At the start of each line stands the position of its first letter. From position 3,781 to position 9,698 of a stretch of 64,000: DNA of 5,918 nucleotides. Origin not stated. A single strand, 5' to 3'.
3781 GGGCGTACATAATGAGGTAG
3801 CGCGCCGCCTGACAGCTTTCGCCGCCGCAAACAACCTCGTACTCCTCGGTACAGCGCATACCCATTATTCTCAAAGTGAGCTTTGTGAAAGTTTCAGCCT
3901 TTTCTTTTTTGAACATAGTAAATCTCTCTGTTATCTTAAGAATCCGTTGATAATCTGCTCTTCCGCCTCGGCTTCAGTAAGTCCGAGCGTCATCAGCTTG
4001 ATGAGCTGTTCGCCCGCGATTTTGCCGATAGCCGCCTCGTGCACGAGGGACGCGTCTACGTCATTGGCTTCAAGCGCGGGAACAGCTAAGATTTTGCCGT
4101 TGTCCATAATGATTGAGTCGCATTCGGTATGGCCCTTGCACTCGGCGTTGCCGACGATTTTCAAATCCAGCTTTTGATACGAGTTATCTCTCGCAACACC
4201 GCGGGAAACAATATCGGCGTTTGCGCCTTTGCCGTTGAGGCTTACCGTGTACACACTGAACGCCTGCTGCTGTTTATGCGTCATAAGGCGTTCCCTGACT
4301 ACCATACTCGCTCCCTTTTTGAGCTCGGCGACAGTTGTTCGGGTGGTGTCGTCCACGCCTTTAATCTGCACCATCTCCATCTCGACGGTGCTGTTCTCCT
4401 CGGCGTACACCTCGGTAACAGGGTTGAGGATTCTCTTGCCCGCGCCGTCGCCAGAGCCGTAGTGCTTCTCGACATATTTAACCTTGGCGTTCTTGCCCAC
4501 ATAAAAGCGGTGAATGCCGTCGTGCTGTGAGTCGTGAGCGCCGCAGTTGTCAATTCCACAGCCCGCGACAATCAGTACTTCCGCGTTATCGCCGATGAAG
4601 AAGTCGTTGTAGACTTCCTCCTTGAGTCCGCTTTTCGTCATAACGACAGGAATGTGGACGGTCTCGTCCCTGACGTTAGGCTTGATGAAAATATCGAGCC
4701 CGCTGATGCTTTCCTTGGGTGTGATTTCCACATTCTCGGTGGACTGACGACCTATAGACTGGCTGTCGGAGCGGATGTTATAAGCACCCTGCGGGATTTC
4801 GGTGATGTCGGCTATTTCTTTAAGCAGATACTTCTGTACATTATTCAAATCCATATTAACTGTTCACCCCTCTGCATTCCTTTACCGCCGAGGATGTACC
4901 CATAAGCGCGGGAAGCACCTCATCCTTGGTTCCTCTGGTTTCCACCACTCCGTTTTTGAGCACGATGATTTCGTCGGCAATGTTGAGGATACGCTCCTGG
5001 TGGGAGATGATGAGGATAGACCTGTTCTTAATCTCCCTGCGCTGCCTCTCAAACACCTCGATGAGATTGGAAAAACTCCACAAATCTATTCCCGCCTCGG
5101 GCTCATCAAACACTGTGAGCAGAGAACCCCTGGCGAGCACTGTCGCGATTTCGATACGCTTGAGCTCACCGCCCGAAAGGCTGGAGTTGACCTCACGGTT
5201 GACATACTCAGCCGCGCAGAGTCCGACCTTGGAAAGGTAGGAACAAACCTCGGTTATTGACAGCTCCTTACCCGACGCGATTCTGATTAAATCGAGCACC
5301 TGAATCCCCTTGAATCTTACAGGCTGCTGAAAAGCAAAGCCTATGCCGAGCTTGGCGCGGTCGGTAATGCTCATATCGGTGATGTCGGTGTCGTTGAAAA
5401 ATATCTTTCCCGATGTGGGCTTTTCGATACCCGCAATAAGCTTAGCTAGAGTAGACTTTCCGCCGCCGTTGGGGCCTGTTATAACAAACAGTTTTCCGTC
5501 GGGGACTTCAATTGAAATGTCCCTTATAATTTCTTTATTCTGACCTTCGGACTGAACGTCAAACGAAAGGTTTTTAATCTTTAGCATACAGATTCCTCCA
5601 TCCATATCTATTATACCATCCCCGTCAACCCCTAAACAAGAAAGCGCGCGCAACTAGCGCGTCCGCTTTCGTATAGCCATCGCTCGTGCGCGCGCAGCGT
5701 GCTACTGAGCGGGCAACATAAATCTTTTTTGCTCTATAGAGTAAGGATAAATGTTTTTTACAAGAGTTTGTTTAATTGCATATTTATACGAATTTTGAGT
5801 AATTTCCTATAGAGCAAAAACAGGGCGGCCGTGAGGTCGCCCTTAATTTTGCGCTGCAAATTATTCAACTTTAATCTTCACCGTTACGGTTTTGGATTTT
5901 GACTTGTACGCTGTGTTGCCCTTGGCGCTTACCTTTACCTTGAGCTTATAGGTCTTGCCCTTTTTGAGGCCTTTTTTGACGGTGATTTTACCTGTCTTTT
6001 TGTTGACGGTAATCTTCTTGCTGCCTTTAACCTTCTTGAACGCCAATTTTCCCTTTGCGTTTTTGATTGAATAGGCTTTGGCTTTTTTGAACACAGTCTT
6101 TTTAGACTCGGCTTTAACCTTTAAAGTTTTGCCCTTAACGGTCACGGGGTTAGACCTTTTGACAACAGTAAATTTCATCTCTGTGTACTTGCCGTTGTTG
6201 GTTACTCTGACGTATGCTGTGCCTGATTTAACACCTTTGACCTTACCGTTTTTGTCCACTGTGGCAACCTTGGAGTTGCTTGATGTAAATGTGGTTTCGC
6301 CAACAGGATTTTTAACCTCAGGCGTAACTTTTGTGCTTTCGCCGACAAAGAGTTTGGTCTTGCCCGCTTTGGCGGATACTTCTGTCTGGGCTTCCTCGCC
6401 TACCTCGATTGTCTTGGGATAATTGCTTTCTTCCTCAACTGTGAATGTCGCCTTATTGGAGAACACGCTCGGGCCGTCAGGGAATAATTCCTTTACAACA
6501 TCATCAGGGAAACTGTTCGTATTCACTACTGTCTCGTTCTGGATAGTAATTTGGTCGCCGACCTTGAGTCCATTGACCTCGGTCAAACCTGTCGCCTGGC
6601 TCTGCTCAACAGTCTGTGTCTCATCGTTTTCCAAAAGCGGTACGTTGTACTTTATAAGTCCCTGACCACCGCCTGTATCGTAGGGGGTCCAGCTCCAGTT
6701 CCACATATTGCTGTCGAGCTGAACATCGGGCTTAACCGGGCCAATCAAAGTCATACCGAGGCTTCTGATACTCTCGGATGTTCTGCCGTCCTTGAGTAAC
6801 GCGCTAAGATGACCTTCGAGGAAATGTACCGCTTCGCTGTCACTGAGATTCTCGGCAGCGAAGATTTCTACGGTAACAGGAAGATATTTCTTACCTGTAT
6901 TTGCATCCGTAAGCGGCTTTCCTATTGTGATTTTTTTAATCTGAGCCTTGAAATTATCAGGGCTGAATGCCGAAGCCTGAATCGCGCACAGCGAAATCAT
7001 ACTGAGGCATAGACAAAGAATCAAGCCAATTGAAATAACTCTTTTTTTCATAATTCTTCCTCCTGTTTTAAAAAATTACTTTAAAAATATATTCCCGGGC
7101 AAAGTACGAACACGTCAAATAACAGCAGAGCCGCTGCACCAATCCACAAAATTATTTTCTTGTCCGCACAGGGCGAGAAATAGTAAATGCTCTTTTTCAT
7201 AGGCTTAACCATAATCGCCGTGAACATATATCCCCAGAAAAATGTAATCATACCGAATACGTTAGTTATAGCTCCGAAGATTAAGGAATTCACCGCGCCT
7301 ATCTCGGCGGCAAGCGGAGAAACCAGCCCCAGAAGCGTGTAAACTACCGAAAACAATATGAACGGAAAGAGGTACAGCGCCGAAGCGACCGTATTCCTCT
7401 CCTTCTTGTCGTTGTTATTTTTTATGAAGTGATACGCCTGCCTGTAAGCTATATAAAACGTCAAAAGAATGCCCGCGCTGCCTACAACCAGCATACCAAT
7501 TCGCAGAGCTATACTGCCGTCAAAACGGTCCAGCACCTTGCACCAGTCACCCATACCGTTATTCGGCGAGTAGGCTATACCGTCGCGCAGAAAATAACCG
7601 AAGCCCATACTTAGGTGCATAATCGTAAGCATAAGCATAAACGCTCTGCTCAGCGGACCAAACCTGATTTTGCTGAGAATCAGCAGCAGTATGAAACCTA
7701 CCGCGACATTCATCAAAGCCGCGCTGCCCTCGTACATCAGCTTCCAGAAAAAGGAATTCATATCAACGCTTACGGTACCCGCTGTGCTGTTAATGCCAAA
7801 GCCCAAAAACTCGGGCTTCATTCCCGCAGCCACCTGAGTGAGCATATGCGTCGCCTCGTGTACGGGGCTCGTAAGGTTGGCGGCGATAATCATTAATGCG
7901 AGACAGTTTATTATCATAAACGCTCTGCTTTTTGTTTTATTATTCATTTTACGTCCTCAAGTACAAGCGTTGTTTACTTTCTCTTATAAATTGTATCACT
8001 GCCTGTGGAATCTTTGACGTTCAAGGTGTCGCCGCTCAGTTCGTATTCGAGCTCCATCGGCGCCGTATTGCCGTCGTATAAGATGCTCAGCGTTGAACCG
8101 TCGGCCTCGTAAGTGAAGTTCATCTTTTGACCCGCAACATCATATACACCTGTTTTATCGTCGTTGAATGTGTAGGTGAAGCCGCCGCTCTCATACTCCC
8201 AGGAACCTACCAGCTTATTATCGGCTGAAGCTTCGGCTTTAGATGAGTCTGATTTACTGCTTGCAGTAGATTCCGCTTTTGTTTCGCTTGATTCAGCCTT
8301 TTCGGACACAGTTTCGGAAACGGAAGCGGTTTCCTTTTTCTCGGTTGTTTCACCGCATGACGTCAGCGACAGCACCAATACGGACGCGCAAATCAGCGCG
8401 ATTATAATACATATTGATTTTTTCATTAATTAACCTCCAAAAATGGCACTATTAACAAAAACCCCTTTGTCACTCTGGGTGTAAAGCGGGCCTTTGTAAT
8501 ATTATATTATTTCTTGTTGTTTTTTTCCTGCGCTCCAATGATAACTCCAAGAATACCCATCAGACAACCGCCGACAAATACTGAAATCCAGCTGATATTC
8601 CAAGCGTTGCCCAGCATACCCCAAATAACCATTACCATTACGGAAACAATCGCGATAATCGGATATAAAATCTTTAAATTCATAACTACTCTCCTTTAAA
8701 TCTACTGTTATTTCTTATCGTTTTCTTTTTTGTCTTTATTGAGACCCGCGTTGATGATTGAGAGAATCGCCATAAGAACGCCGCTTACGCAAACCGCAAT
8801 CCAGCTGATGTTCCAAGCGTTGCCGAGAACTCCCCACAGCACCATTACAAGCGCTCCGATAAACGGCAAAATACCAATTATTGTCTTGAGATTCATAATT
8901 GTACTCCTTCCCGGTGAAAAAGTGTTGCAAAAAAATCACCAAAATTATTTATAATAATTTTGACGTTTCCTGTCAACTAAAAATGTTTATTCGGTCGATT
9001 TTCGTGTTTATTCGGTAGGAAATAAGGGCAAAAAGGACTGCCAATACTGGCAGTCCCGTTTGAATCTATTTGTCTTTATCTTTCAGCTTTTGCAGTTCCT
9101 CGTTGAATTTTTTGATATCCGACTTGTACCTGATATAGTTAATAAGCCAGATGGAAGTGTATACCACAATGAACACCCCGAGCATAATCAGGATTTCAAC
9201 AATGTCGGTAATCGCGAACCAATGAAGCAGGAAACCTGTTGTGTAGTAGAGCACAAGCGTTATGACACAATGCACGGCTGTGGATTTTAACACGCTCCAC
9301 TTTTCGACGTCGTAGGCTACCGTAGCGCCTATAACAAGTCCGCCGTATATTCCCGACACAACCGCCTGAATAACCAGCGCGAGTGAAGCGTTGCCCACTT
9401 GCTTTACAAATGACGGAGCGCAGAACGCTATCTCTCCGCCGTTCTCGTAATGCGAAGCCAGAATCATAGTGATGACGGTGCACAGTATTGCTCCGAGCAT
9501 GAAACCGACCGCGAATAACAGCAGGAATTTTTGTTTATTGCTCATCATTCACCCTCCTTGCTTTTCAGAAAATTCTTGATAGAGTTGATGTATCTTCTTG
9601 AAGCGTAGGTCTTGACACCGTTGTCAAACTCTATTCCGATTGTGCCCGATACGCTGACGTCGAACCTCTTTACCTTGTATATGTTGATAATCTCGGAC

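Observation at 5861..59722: Shared ~95-aa Lys-rich C-terminal module on four unrelated secreted proteins: candidate dockerin-independent surface-anchoring signal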

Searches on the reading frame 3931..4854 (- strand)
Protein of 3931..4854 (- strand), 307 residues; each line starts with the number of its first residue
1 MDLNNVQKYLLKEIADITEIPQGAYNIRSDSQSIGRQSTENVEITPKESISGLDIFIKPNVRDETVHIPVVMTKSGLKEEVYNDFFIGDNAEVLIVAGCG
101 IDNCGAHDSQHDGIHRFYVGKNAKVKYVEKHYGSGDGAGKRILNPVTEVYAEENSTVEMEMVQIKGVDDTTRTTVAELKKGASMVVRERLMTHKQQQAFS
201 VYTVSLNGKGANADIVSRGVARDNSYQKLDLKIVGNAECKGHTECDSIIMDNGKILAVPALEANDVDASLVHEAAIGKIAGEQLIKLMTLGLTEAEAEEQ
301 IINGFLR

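Call 26: search_protein_families(library=pfam, proteins=[window:3931-4854:-], max_evalue=0.001)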
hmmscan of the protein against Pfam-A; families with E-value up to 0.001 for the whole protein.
window:3931-4854:- (307 aa): 1 family
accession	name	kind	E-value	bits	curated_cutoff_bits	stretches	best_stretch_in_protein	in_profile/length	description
PF01458.23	SUFBD_core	-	1.3e-20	74.3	27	1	87-305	18-232/232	SUF system FeS cluster assembly, SufBD core domain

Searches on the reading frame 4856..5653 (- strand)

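Call 26: search_protein_families(library=pfam, proteins=[window:4856-5653:-], max_evalue=0.001)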
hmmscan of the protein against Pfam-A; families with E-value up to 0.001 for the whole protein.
window:4856-5653:- (265 aa): 4 families
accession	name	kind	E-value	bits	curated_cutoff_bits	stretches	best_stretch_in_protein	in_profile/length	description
PF00005.33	ABC_tran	-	7.3e-25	88.6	25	1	44-186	2-136/137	ABC transporter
PF13304.12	AAA_21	-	7.4e-10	39.8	27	1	157-223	236-303/304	AAA domain, putative AbiEii toxin, Type IV TA system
PF02463.25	SMC_N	-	4.8e-07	29.9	40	0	135-232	122-211/220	RecF/RecN/SMC N terminal domain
PF13476.12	AAA_23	-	7.5e-05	23.9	27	1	43-73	10-39/201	AAA domain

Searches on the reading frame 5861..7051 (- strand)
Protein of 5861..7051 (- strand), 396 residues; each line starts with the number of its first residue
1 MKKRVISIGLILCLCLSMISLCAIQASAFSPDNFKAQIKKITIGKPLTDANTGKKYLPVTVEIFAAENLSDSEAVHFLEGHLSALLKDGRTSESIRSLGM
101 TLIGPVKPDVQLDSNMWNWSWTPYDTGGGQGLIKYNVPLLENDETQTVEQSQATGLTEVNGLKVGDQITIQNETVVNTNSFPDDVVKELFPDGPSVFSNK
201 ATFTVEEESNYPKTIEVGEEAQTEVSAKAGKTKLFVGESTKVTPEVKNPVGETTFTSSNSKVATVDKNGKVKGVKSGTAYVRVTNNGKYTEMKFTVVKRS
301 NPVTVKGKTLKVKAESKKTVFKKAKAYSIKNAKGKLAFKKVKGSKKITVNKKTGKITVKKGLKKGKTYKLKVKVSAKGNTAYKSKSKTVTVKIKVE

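Call 10: search_protein_families(library=pfam, proteins=[window:5861-7051:-], max_evalue=0.1)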
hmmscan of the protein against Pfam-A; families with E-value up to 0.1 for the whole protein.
window:5861-7051:- (396 aa): 4 families
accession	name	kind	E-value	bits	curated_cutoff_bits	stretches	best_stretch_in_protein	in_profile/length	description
PF02368.24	Big_2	-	2.2e-07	31.2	22.8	1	224-286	11-69/79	Bacterial Ig-like domain (group 2)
PF00028.23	Cadherin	-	2.2e-05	25.2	28.8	1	331-396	26-93/93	Cadherin domain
PF22359.2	Big-like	-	2.9e-05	24.6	27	1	252-284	2-34/48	Bacterial Ig-like domain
PF25300.1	Fn3_Dep-1_3rd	-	0.073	13.4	26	0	344-380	41-77/85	Dep-1 third Fn3-like domain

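Call 12: search_protein_families(library=ncbifam, proteins=[window:5861-7051:-], max_evalue=0.1)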
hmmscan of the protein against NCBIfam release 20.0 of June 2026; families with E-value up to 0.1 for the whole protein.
window:5861-7051:- (396 aa): 1 family
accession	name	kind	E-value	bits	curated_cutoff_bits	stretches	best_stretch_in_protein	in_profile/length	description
NF009787.0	PRK13280.2-1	equivalog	0.09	12.1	383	1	250-389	93-230/290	N-glycosylase/DNA lyase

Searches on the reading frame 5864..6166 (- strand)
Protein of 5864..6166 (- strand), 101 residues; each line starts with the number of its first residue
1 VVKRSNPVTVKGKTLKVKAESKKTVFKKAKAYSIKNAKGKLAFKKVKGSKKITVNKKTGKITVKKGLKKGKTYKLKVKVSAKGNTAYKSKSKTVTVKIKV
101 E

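Call 13: find_homologous_proteins(query=A1, max_evalue=0.001)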
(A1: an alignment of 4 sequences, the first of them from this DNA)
Query A1 (4 sequences) (101 aa, profile of the alignment): 889 proteins with E <= 0.001 among 8000 candidates; the best 120 are listed.
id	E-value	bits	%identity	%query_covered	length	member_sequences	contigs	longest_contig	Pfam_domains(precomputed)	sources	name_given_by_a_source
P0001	1.3e-30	124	60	99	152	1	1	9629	-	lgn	-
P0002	4.0e-30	122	54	99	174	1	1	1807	-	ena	-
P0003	3.2e-29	119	50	97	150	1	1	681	-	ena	-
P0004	6.7e-28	115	66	98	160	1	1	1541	PF00028.24,PF02368.25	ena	-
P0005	3.4e-27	113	53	99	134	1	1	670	-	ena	-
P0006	6.3e-27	112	57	97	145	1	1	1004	PF00028.24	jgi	jgi:endo-1,4-beta-xylanase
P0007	7.1e-27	112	74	69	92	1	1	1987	PF00028.24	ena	-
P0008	2.5e-26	110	55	68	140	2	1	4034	-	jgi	jgi:hypothetical protein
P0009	2.9e-26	110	49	98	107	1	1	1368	PF00028.24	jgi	-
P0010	3.1e-26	110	74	68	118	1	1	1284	PF00028.24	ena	-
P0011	3.4e-26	109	48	100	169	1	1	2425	PF26918.1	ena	-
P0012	6.6e-26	109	59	69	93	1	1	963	-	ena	-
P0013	1.4e-25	108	54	67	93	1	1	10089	PF00028.24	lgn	-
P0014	2.4e-25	107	51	100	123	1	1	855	-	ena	-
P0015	2.7e-25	107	68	97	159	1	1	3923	PF00028.24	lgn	-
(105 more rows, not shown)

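Call 14: search_solved_structures(query=A1, max_evalue=10, show_alignments=2)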
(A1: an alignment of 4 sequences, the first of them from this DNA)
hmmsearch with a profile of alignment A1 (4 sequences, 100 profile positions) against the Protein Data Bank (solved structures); distinct sequences matched with E-value up to 10: 17.
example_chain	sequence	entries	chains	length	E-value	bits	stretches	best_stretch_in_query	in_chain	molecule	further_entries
4ak1_A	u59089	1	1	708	0.0003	24.5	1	35-81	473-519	BT_4661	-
7skh_A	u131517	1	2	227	0.026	18.3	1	22-98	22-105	Cadherin-23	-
2rck_A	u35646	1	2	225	0.079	16.7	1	24-97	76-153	Juvenile hormone binding protein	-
6iwy_A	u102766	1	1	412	0.094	16.5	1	23-74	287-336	Flagellar hook-associated protein 2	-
7t3s_A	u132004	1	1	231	0.18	15.6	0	38-97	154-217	Cadherin-23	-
7u71_AAA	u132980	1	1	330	0.3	14.9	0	23-78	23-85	Cadherin-23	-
5tfl_A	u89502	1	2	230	0.39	14.5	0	46-95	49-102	Cadherin-23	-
5vh2_A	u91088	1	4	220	0.74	13.6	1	24-79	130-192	Cadherin-23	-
4ak2_A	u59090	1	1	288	0.85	13.4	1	34-81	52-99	BT_4661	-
6bxu_A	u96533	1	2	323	0.97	13.2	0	37-79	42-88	Protocadherin-15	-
5w1d_A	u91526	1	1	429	1.7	12.5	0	37-80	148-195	Protocadherin-15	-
4u6t_A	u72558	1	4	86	2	12.2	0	68-86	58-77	ColH protein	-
4u7k_A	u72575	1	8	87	2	12.2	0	68-86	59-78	ColH protein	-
5tfm_A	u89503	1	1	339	2.1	12.2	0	38-62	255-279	Cadherin-23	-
6e8f_A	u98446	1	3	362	2.5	12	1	37-79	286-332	Protocadherin-15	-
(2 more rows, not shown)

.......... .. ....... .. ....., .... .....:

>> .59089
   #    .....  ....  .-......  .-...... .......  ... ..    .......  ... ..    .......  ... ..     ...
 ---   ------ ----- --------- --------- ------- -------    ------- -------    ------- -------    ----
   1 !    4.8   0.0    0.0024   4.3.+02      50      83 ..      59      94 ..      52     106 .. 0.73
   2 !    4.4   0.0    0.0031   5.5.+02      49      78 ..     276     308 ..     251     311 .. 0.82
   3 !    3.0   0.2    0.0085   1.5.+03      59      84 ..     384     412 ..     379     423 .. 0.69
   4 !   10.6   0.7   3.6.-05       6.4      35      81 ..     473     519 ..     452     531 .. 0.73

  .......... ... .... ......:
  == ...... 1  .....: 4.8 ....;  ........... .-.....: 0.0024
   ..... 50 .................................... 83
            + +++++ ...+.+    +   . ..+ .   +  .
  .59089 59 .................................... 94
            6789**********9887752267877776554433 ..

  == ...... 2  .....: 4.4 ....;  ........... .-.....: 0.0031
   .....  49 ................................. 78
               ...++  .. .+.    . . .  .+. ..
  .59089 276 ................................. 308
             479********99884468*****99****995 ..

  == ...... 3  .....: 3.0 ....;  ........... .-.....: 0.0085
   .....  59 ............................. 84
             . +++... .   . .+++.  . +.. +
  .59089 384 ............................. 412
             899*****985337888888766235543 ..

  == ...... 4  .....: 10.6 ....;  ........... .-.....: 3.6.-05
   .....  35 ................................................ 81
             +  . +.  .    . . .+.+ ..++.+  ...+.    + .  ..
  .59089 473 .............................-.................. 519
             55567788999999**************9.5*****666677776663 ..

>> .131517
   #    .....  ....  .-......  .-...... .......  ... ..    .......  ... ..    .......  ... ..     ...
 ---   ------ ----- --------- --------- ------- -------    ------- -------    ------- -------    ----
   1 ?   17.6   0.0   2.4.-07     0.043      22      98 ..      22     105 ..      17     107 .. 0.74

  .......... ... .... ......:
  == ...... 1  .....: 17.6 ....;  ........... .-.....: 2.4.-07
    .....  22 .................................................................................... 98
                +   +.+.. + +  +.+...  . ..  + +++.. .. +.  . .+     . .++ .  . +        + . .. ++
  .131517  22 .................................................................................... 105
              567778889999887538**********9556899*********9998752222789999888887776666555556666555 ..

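Call 16: find_related_loci(query=A1, collection=genome_contigs, flank=4000)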
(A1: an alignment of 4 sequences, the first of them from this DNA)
Query A1 (101 aa) in genome_contigs; peptide patterns used: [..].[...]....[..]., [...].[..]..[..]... (x = any residue, [..] = any of these).
590 stretches matched a pattern; 178 encode a relative of the query (tblastn E <= 1e-3); the best 80 are kept; 80 distinct loci.
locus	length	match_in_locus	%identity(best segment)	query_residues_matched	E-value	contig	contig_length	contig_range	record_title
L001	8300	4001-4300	99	1-100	1e-52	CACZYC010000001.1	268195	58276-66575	MAG: uncultured Ruminococcus sp. isolate RUG13054 genome assembly, contig: RUG13054_asm_1, whole genome shotgun sequence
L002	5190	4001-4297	62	1-100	1e-31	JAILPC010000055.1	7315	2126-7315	MAG: Ruminococcus sp. isolate RUI322 k141_12852379_flag=0_multi=11.9540_len=7315, whole genome shotgun sequence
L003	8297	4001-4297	60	1-100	9e-30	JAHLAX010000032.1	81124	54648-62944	MAG: bacterium isolate bin621 sample13018_k97_406134, whole genome shotgun sequence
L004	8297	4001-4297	64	1-100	2e-29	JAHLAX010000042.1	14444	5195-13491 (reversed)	MAG: bacterium isolate bin621 sample13018_k97_503726, whole genome shotgun sequence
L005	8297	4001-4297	60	1-100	2e-28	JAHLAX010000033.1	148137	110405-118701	MAG: bacterium isolate bin621 sample13018_k97_425995, whole genome shotgun sequence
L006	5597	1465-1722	70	1-89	2e-26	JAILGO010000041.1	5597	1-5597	MAG: Eubacterium sp. isolate RUI100 k141_13975153_flag=1_multi=10.0000_len=5597, whole genome shotgun sequence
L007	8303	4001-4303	59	2-100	2e-25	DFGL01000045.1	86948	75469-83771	MAG TPA_asm: Ruminococcaceae bacterium UBA3751 UBA3751_contig_51395, whole genome shotgun sequence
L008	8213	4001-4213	69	29-100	9e-24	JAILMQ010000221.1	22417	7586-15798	MAG: Eubacterium sp. isolate RUI258 k141_8757810_flag=0_multi=8.8717_len=22417, whole genome shotgun sequence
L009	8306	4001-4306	57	1-100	4e-23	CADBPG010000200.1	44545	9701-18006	MAG: uncultured Clostridiales bacterium isolate RUG14172 genome assembly, contig: RUG14172_asm_200, whole genome shotgun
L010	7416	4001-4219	69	27-100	5e-23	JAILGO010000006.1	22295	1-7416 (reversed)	MAG: Eubacterium sp. isolate RUI100 k141_9425753_flag=0_multi=8.9964_len=22295, whole genome shotgun sequence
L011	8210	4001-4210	73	30-100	8e-23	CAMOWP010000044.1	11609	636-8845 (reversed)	MAG: uncultured Clostridia bacterium isolate SRR873600_bin.22_metaWRAP_v1.3_MAG genome assembly, contig: NODE_12442_leng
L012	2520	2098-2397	58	3-100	2e-22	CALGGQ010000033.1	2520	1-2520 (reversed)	MAG TPA_asm: uncultured Clostridia bacterium isolate ERR1278103_bin.37_CONCOCT_v1.1_MAG genome assembly, contig: ERZ8412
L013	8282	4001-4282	61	6-100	3e-22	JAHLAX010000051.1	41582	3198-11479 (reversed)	MAG: bacterium isolate bin621 sample13018_k97_633878, whole genome shotgun sequence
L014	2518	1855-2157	58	2-100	7e-22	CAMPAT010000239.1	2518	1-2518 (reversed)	MAG: uncultured Clostridia bacterium isolate SRR873610_bin.11_metaWRAP_v1.3_MAG genome assembly, contig: NODE_149069_len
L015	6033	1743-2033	56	6-100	1e-21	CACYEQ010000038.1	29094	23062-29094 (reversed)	MAG: Ruminococcaceae bacterium isolate RUG11873 genome assembly, contig: RUG11873_asm_38, whole genome shotgun sequence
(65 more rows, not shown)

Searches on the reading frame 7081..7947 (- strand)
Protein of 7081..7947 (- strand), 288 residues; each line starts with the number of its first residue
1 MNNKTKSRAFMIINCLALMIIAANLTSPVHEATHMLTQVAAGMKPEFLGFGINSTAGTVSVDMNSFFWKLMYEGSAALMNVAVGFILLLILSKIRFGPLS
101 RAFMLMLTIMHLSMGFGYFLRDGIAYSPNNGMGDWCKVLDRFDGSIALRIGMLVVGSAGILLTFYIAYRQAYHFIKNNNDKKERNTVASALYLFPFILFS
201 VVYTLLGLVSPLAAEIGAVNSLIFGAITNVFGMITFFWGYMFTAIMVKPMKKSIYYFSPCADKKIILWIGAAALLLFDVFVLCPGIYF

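Call 26: search_protein_families(library=pfam, proteins=[window:7081-7947:-], max_evalue=0.001)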
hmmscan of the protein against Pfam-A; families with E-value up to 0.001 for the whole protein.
window:7081-7947:- (288 aa): 0 families

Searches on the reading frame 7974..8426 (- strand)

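Call 26: search_protein_families(library=pfam, proteins=[window:7974-8426:-], max_evalue=0.001)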
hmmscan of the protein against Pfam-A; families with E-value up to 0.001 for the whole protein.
window:7974-8426:- (150 aa): 1 family
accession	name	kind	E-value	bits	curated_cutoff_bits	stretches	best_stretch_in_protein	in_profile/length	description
PF18692.7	DUF5640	-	2.7e-13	50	28.5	1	70-143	1-76/85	Family of unknown function (DUF5640)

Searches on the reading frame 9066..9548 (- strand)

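Call 26: search_protein_families(library=pfam, proteins=[window:9066-9548:-], max_evalue=0.001)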
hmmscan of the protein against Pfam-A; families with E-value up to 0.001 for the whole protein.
window:9066-9548:- (160 aa): 1 family
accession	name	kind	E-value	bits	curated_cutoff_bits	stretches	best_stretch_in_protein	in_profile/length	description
PF11457.13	DUF3021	-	5e-24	85.4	24.7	1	10-152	6-130/130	Protein of unknown function (DUF3021)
